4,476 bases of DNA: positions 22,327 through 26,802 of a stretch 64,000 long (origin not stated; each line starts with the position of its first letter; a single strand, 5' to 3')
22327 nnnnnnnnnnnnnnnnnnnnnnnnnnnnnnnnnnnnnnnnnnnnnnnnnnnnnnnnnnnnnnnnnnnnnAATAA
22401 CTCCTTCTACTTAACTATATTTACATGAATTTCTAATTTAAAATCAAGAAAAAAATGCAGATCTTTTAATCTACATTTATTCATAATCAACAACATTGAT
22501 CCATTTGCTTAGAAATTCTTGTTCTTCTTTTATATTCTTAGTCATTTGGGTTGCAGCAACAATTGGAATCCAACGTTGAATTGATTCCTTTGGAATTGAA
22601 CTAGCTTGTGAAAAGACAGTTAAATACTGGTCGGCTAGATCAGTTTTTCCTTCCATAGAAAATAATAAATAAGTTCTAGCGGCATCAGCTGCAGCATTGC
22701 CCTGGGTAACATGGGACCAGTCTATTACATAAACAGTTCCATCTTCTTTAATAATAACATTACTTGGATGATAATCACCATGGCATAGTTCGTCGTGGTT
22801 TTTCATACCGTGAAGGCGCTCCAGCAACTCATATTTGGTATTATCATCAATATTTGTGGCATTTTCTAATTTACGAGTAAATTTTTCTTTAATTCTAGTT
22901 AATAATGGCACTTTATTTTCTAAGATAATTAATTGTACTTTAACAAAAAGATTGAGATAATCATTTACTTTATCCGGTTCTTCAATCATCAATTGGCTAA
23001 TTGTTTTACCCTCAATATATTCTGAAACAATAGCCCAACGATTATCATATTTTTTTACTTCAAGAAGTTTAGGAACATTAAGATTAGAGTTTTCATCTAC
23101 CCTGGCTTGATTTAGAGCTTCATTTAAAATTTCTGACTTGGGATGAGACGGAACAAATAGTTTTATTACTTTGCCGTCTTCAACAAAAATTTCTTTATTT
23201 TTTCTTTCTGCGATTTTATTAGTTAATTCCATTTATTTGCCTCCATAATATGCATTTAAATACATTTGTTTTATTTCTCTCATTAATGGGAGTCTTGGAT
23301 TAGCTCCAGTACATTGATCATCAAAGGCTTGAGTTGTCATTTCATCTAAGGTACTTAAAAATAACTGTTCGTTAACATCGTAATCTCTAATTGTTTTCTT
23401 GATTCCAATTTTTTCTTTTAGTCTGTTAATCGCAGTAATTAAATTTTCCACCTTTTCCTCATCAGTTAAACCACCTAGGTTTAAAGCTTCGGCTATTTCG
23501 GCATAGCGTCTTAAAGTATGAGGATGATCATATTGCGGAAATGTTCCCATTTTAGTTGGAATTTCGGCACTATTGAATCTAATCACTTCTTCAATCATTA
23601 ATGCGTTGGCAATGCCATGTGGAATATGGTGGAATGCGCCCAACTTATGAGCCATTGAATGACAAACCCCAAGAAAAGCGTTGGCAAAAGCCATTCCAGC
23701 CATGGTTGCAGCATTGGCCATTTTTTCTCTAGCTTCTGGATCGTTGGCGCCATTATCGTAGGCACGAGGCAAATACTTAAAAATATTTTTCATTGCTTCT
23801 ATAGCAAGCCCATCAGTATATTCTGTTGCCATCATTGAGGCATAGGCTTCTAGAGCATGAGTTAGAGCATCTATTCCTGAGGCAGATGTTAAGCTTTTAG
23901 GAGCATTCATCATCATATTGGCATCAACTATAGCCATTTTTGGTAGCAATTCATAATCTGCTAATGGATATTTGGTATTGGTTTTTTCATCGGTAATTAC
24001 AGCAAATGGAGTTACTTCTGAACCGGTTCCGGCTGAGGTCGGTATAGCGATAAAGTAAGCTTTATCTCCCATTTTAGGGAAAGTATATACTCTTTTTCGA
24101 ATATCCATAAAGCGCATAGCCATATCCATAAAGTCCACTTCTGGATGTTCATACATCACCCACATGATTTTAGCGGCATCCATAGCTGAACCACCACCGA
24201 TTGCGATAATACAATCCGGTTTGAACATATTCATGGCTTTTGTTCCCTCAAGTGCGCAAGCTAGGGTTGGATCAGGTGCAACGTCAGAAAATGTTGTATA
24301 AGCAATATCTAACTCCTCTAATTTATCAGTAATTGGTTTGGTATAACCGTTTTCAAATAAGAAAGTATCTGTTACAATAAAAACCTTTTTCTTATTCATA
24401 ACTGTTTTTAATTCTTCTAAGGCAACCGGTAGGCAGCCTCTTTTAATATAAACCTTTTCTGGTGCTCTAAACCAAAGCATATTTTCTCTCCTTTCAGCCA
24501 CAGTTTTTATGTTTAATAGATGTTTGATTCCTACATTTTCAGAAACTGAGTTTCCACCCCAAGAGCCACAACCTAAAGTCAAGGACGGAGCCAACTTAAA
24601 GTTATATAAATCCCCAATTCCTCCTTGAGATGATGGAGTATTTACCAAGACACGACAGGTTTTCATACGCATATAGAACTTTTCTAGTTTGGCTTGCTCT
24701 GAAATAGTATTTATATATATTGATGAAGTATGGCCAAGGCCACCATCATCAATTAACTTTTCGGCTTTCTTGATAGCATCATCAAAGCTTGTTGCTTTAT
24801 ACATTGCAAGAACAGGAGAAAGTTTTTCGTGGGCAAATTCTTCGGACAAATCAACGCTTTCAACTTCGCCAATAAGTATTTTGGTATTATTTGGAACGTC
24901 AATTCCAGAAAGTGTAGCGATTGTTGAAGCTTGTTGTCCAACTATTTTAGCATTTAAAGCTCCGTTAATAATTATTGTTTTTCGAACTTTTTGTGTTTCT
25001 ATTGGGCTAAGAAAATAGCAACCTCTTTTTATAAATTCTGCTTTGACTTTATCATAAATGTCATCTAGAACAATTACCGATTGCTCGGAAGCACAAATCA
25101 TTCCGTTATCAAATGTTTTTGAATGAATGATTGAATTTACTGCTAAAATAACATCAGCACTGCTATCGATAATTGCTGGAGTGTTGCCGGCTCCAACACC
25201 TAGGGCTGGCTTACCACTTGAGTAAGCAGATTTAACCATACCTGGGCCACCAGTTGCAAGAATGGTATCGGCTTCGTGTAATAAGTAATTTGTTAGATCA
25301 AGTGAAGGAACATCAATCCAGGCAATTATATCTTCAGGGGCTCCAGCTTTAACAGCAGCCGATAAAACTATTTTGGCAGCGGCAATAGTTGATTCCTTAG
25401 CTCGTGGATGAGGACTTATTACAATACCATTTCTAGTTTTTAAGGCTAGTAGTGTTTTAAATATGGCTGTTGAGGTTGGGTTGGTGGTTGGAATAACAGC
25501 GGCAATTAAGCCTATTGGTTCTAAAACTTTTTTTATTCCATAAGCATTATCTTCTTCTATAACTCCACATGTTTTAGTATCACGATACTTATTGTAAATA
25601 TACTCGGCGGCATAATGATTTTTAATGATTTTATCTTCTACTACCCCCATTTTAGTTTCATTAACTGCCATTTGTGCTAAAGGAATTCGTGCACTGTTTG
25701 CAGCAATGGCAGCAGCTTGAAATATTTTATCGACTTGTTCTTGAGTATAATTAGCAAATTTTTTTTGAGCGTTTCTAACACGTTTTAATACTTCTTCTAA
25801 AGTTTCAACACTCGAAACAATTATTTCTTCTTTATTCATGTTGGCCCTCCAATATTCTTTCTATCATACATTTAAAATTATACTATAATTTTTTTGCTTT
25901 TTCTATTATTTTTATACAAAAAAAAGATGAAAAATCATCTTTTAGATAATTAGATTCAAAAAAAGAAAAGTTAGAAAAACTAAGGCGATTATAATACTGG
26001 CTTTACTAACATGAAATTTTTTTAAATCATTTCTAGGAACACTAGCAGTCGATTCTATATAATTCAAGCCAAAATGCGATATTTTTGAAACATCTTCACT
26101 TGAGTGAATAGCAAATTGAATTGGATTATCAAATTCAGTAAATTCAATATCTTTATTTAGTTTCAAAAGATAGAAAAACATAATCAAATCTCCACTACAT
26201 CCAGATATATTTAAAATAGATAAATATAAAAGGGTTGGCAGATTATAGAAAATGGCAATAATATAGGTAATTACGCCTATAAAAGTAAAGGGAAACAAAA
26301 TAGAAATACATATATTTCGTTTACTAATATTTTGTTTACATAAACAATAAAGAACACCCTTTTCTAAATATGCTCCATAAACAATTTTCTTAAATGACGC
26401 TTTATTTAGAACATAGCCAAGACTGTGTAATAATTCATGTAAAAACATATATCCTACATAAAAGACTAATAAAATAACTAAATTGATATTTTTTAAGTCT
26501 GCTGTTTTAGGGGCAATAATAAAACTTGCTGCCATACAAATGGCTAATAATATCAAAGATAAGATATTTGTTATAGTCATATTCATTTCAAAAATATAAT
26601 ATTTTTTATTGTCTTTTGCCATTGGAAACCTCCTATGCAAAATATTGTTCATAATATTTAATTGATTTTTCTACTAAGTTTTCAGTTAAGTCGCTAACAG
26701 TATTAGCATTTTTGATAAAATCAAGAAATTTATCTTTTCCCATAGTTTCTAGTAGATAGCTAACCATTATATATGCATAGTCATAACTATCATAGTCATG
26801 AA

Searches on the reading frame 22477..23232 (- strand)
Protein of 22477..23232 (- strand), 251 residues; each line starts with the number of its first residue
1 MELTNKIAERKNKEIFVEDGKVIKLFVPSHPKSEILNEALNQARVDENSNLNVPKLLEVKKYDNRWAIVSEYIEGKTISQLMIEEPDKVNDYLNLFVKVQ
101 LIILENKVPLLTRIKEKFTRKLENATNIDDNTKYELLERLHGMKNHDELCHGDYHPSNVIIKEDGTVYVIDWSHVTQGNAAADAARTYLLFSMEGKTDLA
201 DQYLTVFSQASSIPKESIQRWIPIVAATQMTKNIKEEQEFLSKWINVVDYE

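Call 75: search_protein_families(library=pfam, proteins=[window:22477-23232:-], max_evalue=0.00001)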
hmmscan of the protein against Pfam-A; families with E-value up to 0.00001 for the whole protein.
window:22477-23232:- (251 aa): 3 families
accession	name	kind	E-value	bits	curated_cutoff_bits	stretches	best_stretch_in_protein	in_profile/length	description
PF01636.29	APH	-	3.3e-12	47.1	23.2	1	16-205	15-227/239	Phosphotransferase enzyme family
PF07914.17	DUF1679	-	2.2e-06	27.3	24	1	113-188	236-314/414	Uncharacterized oxidoreductase dhs-27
PF01163.29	RIO1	-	5.8e-06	26.5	22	0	119-177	95-153/187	RIO domain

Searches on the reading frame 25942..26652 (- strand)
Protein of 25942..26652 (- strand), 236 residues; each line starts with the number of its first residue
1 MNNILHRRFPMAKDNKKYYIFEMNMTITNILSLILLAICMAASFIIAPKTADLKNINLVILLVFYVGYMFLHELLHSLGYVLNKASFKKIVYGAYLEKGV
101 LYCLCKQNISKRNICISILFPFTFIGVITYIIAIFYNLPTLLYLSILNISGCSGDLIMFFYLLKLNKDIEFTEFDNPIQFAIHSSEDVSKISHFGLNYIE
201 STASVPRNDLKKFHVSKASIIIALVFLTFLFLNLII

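Call 75: search_protein_families(library=pfam, proteins=[window:25942-26652:-], max_evalue=0.00001)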
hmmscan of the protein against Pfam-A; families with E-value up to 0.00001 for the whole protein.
window:25942-26652:- (236 aa): 1 family
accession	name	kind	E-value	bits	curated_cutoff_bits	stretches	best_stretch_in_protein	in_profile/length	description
PF11667.14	DUF3267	-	3.6e-20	72.8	27.1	1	66-168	2-106/108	Putative zincin peptidase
